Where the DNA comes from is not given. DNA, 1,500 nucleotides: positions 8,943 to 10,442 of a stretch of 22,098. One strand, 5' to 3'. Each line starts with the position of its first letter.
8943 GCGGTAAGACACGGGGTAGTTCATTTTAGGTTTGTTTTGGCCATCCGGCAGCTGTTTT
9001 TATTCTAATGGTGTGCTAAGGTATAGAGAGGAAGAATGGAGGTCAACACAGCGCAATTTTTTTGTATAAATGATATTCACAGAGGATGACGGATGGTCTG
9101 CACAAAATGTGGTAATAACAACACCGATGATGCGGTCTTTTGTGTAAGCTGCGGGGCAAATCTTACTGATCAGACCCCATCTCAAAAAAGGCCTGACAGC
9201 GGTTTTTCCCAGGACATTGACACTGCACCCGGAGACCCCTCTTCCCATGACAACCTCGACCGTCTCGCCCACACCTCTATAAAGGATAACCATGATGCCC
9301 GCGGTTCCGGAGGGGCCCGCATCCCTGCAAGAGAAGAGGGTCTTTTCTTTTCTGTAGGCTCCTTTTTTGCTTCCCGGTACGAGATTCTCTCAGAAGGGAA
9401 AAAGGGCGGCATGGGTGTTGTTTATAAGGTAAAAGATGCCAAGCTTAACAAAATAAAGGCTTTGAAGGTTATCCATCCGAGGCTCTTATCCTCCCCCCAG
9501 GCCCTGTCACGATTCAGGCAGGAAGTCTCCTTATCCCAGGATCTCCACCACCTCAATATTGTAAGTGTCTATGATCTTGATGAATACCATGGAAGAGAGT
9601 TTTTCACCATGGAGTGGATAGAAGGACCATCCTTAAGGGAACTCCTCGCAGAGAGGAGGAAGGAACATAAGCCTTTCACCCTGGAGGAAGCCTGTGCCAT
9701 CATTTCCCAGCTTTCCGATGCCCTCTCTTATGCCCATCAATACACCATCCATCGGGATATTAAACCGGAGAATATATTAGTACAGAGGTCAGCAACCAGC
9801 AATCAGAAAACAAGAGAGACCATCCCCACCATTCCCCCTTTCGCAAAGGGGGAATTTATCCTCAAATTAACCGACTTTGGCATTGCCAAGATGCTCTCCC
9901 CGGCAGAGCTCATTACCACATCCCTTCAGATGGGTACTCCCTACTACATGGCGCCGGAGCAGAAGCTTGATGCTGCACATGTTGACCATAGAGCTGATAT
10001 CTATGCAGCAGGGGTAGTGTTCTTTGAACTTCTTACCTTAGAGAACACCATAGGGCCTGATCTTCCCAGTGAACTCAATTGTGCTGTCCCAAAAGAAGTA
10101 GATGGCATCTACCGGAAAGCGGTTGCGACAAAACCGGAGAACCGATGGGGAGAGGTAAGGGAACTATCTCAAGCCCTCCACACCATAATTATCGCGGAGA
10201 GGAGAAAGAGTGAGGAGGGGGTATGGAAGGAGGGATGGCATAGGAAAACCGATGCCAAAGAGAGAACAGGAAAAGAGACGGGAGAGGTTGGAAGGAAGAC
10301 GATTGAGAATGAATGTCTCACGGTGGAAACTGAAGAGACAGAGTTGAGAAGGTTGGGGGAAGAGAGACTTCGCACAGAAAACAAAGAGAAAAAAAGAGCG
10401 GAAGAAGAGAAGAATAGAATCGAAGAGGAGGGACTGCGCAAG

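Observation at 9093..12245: Receptor Ser/Thr kinase with a TRAP-transporter (DctP) solute-binding domain as sensor, held on a TolA-like KE-rich stalk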

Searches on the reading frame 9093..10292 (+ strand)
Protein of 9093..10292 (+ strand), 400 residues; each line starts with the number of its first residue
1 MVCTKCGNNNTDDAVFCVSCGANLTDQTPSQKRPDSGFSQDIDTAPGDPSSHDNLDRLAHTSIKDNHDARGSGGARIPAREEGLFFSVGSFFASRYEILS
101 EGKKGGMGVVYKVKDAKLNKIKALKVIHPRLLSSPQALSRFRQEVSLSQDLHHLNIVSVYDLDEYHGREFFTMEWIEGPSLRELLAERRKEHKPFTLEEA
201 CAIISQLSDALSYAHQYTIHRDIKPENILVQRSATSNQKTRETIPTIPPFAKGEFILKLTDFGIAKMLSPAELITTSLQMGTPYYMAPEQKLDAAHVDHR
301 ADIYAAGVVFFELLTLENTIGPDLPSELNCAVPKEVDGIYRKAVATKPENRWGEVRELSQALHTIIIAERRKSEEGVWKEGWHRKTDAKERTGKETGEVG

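Call 16: find_homologous_proteins(query=window:9093-10292:+, max_evalue=1e-10)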
Query window:9093-10292:+ (400 aa): 7709 proteins with E <= 1e-10 among 8000 candidates; the best 120 are listed.
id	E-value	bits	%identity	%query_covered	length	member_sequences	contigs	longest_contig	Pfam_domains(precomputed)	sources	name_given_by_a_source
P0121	8.3e-116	405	55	92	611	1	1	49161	PF07714.24,PF00069.32,PF13240.12,PF03109.23,PF03781.23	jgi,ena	-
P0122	1.1e-112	395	64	72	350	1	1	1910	PF07714.24,PF00069.32,PF01636.30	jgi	jgi:serine/threonine protein kinase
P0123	8.7e-111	389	53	94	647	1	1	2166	PF07714.24,PF00069.32,PF13240.12,PF03109.23,PF03781.23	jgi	jgi:formylglycine-generating enzyme required for sulfatase activity/tRNA A-37 threonylcarbamoyl tran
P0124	1.0e-110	388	52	95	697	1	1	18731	PF07714.24,PF00069.32,PF13240.12,PF03109.23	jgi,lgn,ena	-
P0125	1.2e-110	388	52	99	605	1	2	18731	PF07714.24,PF00069.32,PF13240.12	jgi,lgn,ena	jgi:serine/threonine protein kinase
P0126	2.1e-110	387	54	92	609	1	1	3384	PF07714.24,PF00069.32,PF13240.12,PF03109.23,PF03781.23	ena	-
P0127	6.8e-110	386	53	93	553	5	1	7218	PF07714.24,PF00069.32,PF13240.12,PF12773.14,PF03109.23,PF13248.12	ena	-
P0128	5.8e-109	383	54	92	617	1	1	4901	PF07714.24,PF00069.32,PF13240.12,PF03109.23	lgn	-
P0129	7.2e-109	382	52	92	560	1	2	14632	PF07714.24,PF00069.32,PF13240.12,PF03109.23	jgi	jgi:serine/threonine protein kinase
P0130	9.0e-109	382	50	100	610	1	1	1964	PF07714.24,PF00069.32,PF13240.12,PF07603.18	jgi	jgi:serine/threonine protein kinase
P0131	1.1e-108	382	52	94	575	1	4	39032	PF07714.24,PF00069.32,PF13240.12,PF03109.23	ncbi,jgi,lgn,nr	ncbi:MAG: zinc-ribbon domain-containing protein [Deltaproteobacteria bacterium]|nr:zinc-ribbon domai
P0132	1.7e-108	381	52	92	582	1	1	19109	PF07714.24,PF00069.32,PF13240.12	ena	-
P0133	2.9e-108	380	53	94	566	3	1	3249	PF03704.24,PF13414.13,PF13374.13,PF24575.2,PF07714.24,PF00069.32,PF00515.35,PF13424.13,PF13429.13,PF14561.13,PF07719.24,PF13174.13,PF20308.5,PF13431.13,PF13240.12,PF23914.2,PF13176.13,PF13428.13,PF14559.13,PF13371.13,PF03109.23,PF12895.14,PF21033.5,PF13432.13,PF13181.13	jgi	-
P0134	4.7e-108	380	49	100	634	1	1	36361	PF07714.24,PF00069.32,PF03109.23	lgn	-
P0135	5.5e-108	379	63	70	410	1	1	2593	PF07714.24,PF00069.32,PF03109.23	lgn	-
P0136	1.0e-107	379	50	99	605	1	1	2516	PF07714.24,PF00069.32,PF13240.12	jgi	jgi:serine/threonine protein kinase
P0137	1.5e-107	378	49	100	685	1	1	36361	PF14559.13,PF07714.24,PF13431.13,PF00069.32,PF13240.12,PF13414.13,PF00515.35,PF03109.23,PF13424.13,PF13248.12,PF07719.24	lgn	-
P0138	4.7e-107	376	52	100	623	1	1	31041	PF07714.24,PF00069.32,PF13240.12,PF03109.23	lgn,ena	-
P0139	6.7e-107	376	54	92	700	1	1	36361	PF07714.24,PF00069.32,PF13240.12,PF03109.23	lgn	-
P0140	1.5e-106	375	51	98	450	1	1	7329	PF07714.24,PF00069.32,PF13240.12,PF03109.23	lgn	-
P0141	2.4e-106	374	55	92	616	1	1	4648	PF07714.24,PF00069.32,PF13240.12,PF03109.23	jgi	jgi:serine/threonine protein kinase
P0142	2.8e-106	374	50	96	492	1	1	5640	PF07714.24,PF00069.32,PF13240.12,PF03109.23,PF10571.16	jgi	jgi:serine/threonine protein kinase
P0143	3.4e-106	374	53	91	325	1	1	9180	PF07714.24,PF00069.32,PF13240.12,PF03109.23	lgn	-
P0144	7.8e-106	372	60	73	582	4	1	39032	PF07714.24,PF00069.32,PF03109.23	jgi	-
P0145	1.1e-105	372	49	99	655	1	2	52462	PF07714.24,PF00069.32,PF13240.12,PF07603.18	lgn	-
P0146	1.4e-105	372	54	91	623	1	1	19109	PF07714.24,PF00069.32,PF13240.12,PF03109.23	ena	-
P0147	1.6e-105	371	54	85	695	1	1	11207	PF07714.24,PF00069.32,PF03109.23,PF03781.23,PF17667.8,PF01636.30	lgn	-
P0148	3.0e-105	370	51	93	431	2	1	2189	PF07714.24,PF00069.32,PF13240.12,PF03109.23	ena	-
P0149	5.5e-105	370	53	91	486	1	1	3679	PF07714.24,PF00069.32,PF13240.12,PF03109.23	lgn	-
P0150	1.7e-104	368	51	100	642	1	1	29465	PF07714.24,PF00069.32,PF05036.19,PF03109.23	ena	-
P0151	1.9e-104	368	49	95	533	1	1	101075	PF07714.24,PF00069.32,PF13240.12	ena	-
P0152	4.4e-104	367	51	93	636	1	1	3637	PF07714.24,PF00069.32,PF03109.23,PF03781.23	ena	-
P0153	4.5e-104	367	50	99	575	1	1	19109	PF07714.24,PF00069.32,PF03109.23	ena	-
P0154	7.2e-104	366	50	94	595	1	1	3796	PF07714.24,PF00069.32,PF13240.12,PF03109.23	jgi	-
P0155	3.3e-103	364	61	71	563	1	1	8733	PF04536.21,PF07714.24,PF00069.32,PF03109.23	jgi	jgi:serine/threonine protein kinase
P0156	4.1e-103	363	59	74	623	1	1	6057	PF07714.24,PF00069.32,PF08238.19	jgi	jgi:serine/threonine protein kinase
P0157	4.6e-103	363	50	99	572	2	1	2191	PF07714.24,PF11443.14,PF00069.32,PF13240.12,PF03109.23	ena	-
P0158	5.2e-103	363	51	94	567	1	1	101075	PF07714.24,PF00069.32,PF13240.12,PF03748.20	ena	-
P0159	1.2e-102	362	48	100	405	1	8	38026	PF07714.24,PF00069.32,PF13240.12,PF03109.23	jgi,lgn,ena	-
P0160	4.2e-102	360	61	71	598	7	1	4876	PF07714.24,PF00069.32,PF03109.23,PF03781.23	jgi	jgi:serine/threonine protein kinase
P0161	5.9e-102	360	52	92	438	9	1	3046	PF07714.24,PF00069.32,PF13240.12,PF12773.14,PF03109.23,PF13248.12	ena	-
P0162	1.1e-101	359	62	73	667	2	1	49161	PF07714.24,PF00069.32,PF03109.23,PF03781.23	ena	-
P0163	5.9e-101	356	50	94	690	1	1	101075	PF13145.13,PF00639.28,PF07714.24,PF00069.32,PF13240.12,PF13616.13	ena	-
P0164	1.8e-100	355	49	92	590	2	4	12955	PF07714.24,PF00069.32,PF03109.23,PF01636.30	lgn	-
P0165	3.6e-100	354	53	87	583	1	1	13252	PF07714.24,PF00069.32,PF07603.18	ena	-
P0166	6.4e-100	353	56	76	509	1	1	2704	PF07714.24,PF00069.32,PF17667.8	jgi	-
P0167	1.2e-99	352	59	75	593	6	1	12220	PF07714.24,PF00069.32,PF03781.23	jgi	jgi:serine/threonine protein kinase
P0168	1.3e-99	352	50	92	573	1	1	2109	PF07714.24,PF00069.32,PF13240.12,PF03109.23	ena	-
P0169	1.2e-98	349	60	71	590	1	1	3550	PF07714.24,PF00069.32,PF03109.23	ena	-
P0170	1.8e-98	348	58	70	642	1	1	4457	PF07714.24,PF00069.32,PF07603.18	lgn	-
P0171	1.4e-97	345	49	93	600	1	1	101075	PF07714.24,PF00069.32,PF13240.12,PF03109.23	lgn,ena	-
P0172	2.0e-97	345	58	72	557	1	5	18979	PF07714.24,PF00069.32,PF03109.23,PF03781.23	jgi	jgi:formylglycine-generating enzyme required for sulfatase activity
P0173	3.7e-97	344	52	81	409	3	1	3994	PF07714.24,PF00069.32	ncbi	-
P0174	8.1e-97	343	52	83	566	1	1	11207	PF07714.24,PF00069.32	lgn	-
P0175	1.0e-96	342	52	83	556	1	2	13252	PF07714.24,PF00069.32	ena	-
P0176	5.1e-96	340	51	86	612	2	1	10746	PF07714.24,PF00069.32,PF03109.23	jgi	jgi:hypothetical protein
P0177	2.3e-90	321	59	66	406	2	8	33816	PF07714.24,PF00069.32,PF03109.23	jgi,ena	-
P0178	8.0e-89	316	54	73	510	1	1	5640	PF07714.24,PF00069.32,PF03109.23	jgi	jgi:serine/threonine protein kinase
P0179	7.0e-88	313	51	75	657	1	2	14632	PF07714.24,PF00069.32,PF03781.23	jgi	jgi:formylglycine-generating enzyme required for sulfatase activity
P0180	3.4e-86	308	44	91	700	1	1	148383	PF07714.24,PF00069.32,PF13240.12,PF08308.18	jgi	jgi:serine/threonine protein kinase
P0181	1.7e-84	302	56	72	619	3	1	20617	PF07714.24,PF00069.32,PF03109.23,PF03781.23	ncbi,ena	-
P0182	7.7e-76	274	54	68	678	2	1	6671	PF07714.24,PF00069.32,PF03109.23,PF03781.23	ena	-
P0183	3.9e-75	271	41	94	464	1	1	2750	PF07714.24,PF00069.32,PF03109.23,PF17667.8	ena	-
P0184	4.8e-74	268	61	53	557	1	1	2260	PF07714.24,PF00069.32,PF07603.18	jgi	jgi:serine/threonine protein kinase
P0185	1.7e-72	263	40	99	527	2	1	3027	PF07714.24,PF00069.32,PF13240.12,PF03109.23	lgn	-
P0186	5.5e-71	258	41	92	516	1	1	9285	PF07714.24,PF00069.32,PF03109.23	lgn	-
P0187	4.6e-70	255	41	95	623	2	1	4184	PF07714.24,PF00069.32,PF14326.12,PF03109.23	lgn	-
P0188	1.6e-69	253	40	94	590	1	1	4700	PF07714.24,PF00069.32,PF13240.12,PF14326.12,PF03109.23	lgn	-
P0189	2.0e-69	252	40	91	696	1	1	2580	PF07714.24,PF00069.32,PF03109.23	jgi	-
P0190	3.2e-69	252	39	92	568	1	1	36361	PF07714.24,PF00069.32,PF03109.23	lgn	-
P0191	8.2e-69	250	39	68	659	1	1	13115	PF07714.24,PF00069.32,PF12330.15,PF03109.23,PF14531.13,PF01163.29,PF17667.8,PF01636.30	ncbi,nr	ncbi:MAG: serine/threonine-protein kinase, partial [Verrucomicrobia bacterium]|nr:serine/threonine-p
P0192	9.5e-69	250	47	70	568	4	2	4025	PF07714.24,PF00069.32,PF03109.23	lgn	-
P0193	1.4e-68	250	40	91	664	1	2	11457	PF07714.24,PF00069.32,PF14326.12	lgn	-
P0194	1.6e-68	250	58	57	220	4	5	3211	PF07714.24,PF00069.32,PF13240.12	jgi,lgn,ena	jgi:serine/threonine protein kinase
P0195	2.3e-68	249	40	92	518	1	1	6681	PF07714.24,PF00069.32,PF13240.12,PF12773.14,PF03109.23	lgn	-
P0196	2.9e-68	249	40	90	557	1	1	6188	PF07714.24,PF00069.32,PF06347.20,PF08239.18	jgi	-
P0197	1.3e-67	247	40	91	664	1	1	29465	PF07714.24,PF00069.32,PF14326.12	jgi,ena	-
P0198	2.2e-67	246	57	54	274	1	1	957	PF07714.24,PF00069.32,PF03109.23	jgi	jgi:serine/threonine protein kinase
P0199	5.2e-67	245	39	91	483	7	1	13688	PF07714.24,PF00069.32,PF13240.12,PF03109.23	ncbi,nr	ncbi:MAG: protein kinase, partial [Deltaproteobacteria bacterium]|nr:protein kinase [Deltaproteobact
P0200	1.1e-66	244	40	94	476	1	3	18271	PF07714.24,PF00069.32,PF03109.23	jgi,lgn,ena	jgi:serine/threonine-protein kinase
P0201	1.1e-66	244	41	88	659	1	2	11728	PF07714.24,PF00069.32,PF14326.12,PF03109.23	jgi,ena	jgi:serine/threonine protein kinase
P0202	1.6e-66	243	40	91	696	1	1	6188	PF07714.24,PF00069.32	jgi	-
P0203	2.9e-66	242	40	93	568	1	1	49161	PF07714.24,PF00069.32,PF03109.23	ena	-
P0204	3.5e-66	242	40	94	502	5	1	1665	PF07714.24,PF00069.32,PF05036.19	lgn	-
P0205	1.2e-65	240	40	91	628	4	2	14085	PF07714.24,PF00069.32,PF14326.12,PF03109.23,PF17667.8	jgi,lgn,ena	-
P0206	2.1e-65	239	40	91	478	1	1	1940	PF07714.24,PF00069.32,PF03109.23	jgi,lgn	-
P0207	3.9e-65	238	57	51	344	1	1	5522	PF07714.24,PF00069.32,PF03109.23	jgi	jgi:hypothetical protein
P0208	5.6e-65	238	40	91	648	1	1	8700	PF07714.24,PF00069.32,PF14326.12,PF03109.23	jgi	-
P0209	6.5e-65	238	39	93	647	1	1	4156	PF07714.24,PF00069.32,PF13240.12,PF14326.12,PF03109.23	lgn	-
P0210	1.6e-64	236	38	94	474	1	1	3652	PF07714.24,PF00069.32,PF13240.12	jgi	jgi:serine/threonine protein kinase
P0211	1.8e-64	236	46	71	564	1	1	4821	PF07714.24,PF00069.32,PF03781.23,PF17667.8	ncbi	ncbi:MAG: bifunctional serine/threonine-protein kinase/formylglycine-generating enzyme family protei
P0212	3.7e-64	235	45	77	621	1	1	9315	PF13431.13,PF13414.13,PF07714.24,PF00069.32,PF13371.13,PF00515.35,PF12895.14,PF13424.13,PF13432.13,PF13181.13,PF07719.24,PF01636.30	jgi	jgi:serine/threonine protein kinase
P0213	9.7e-64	234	46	77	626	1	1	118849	PF13414.13,PF07714.24,PF00069.32,PF13371.13,PF00515.35,PF12895.14,PF13424.13,PF13432.13,PF13181.13,PF07719.24,PF01636.30,PF13174.13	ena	-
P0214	5.1e-63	231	43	78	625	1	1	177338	PF07714.24,PF00069.32,PF13414.13,PF13371.13,PF00515.35,PF12895.14,PF13424.13,PF13432.13,PF13181.13,PF07719.24,PF13174.13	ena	-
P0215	7.3e-63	231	40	90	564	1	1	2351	PF07714.24,PF00069.32,PF08238.19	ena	-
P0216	2.6e-62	229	44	72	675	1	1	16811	PF14559.13,PF07714.24,PF00069.32,PF03109.23,PF03781.23,PF07719.24,PF13174.13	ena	-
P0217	3.1e-62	229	57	51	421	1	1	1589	PF10602.16,PF03704.24,PF13414.13,PF13374.13,PF24575.2,PF07714.24,PF00069.32,PF00515.35,PF13424.13,PF13429.13,PF14561.13,PF07719.24,PF13174.13,PF20308.5,PF13431.13,PF23914.2,PF13176.13,PF13428.13,PF14559.13,PF13371.13,PF17874.8,PF12895.14,PF21033.5,PF13432.13,PF13181.13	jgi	jgi:tetratricopeptide (TPR) repeat protein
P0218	5.3e-62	228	43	78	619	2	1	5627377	PF07714.24,PF13431.13,PF00069.32,PF13414.13,PF13371.13,PF00515.35,PF12895.14,PF13424.13,PF13432.13,PF13181.13,PF07719.24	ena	-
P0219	6.6e-62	228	62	46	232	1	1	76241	PF07714.24,PF00069.32,PF05445.18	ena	-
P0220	1.2e-60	224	35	100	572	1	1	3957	PF07714.24,PF00069.32,PF03781.23,PF17667.8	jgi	jgi:formylglycine-generating enzyme required for sulfatase activity/predicted Ser/Thr protein kinase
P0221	1.2e-60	224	55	50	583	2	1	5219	PF07714.24,PF00069.32,PF03781.23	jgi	jgi:formylglycine-generating enzyme required for sulfatase activity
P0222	2.4e-60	223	39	90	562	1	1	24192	PF13414.13,PF13374.13,PF24575.2,PF07714.24,PF00069.32,PF00515.35,PF13424.13,PF14561.13,PF07719.24,PF13174.13,PF20308.5,PF25063.1,PF13431.13,PF13240.12,PF23914.2,PF13176.13,PF13428.13,PF14559.13,PF10516.16,PF13371.13,PF03109.23,PF12895.14,PF21033.5,PF13432.13,PF13181.13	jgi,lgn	-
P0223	4.9e-60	222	36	97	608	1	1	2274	PF07714.24,PF00069.32,PF03781.23,PF17667.8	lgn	-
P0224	1.2e-58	217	53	57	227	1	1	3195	PF07714.24,PF00069.32,PF13240.12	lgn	-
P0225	1.6e-57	213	68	37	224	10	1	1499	PF07714.24,PF00069.32,PF03109.23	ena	-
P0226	3.7e-57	212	41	70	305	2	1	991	PF07714.24,PF00069.32,PF17667.8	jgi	-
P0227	1.8e-56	210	-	-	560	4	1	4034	PF07714.24,PF13095.13,PF00069.32,PF03109.23,PF14531.13,PF17667.8,PF01636.30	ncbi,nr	ncbi:MAG TPA: serine/threonine-protein kinase, partial [Thermoanaerobaculia bacterium]|nr:serine/thr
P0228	4.1e-56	209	36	97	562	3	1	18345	PF25063.1,PF13431.13,PF13240.12,PF23914.2,PF13414.13,PF21325.4,PF13176.13,PF13428.13,PF13374.13,PF14559.13,PF24575.2,PF07714.24,PF00069.32,PF10516.16,PF13371.13,PF00515.35,PF03109.23,PF12895.14,PF13424.13,PF21033.5,PF13432.13,PF13181.13,PF07719.24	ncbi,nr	ncbi:hypothetical protein CEE39_07355 [bacterium (candidate division B38) B3_B38]|nr:MAG: hypothetic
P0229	5.6e-56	208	36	94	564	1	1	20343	PF25063.1,PF03704.24,PF13431.13,PF23914.2,PF13414.13,PF13176.13,PF13428.13,PF13374.13,PF14559.13,PF24575.2,PF07714.24,PF00069.32,PF10516.16,PF13371.13,PF00515.35,PF03109.23,PF12895.14,PF13424.13,PF21033.5,PF13432.13,PF13181.13,PF07719.24,PF13174.13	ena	-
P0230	1.2e-55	207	37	93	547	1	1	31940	PF13414.13,PF13248.12,PF13374.13,PF24575.2,PF07714.24,PF00069.32,PF00515.35,PF13424.13,PF14938.13,PF07719.24,PF13174.13,PF25063.1,PF13431.13,PF13240.12,PF23914.2,PF13176.13,PF13428.13,PF14559.13,PF10516.16,PF13371.13,PF03109.23,PF12895.14,PF21033.5,PF13432.13,PF13181.13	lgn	-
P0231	2.2e-55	206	58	43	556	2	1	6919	PF07714.24,PF00069.32,PF03781.23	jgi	jgi:formylglycine-generating enzyme required for sulfatase activity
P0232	2.4e-54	203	37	90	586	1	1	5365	PF07714.24,PF00069.32,PF03781.23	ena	-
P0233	4.4e-53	199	36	90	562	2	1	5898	PF25063.1,PF13431.13,PF13240.12,PF23914.2,PF13414.13,PF13176.13,PF13428.13,PF13374.13,PF14559.13,PF24575.2,PF07714.24,PF00069.32,PF10516.16,PF13371.13,PF00515.35,PF03109.23,PF13424.13,PF21033.5,PF13432.13,PF13181.13,PF07719.24,PF13174.13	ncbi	-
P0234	1.3e-52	197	36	91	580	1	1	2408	PF07714.24,PF00069.32,PF03781.23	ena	-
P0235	1.7e-52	197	32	69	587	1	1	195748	PF06293.21,PF07714.24,PF00069.32,PF03109.23,PF17667.8,PF01636.30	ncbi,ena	-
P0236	3.0e-52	196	34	59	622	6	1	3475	PF07714.24,PF00069.32,PF03109.23,PF19974.6,PF01163.29,PF17667.8,PF01636.30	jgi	-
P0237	2.4e-51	193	35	60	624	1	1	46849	PF07714.24,PF00069.32,PF03109.23,PF19974.6,PF01163.29,PF17667.8,PF01636.30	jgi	jgi:serine/threonine-protein kinase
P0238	1.7e-50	190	57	44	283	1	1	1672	PF07714.24,PF00069.32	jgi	jgi:serine/threonine-protein kinase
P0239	2.1e-49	187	43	57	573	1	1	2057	PF07714.24,PF00069.32,PF26707.1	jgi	jgi:hypothetical protein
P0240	2.6e-49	186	-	-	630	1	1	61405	PF07714.24,PF00069.32,PF03109.23,PF14531.13,PF17667.8,PF01636.30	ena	-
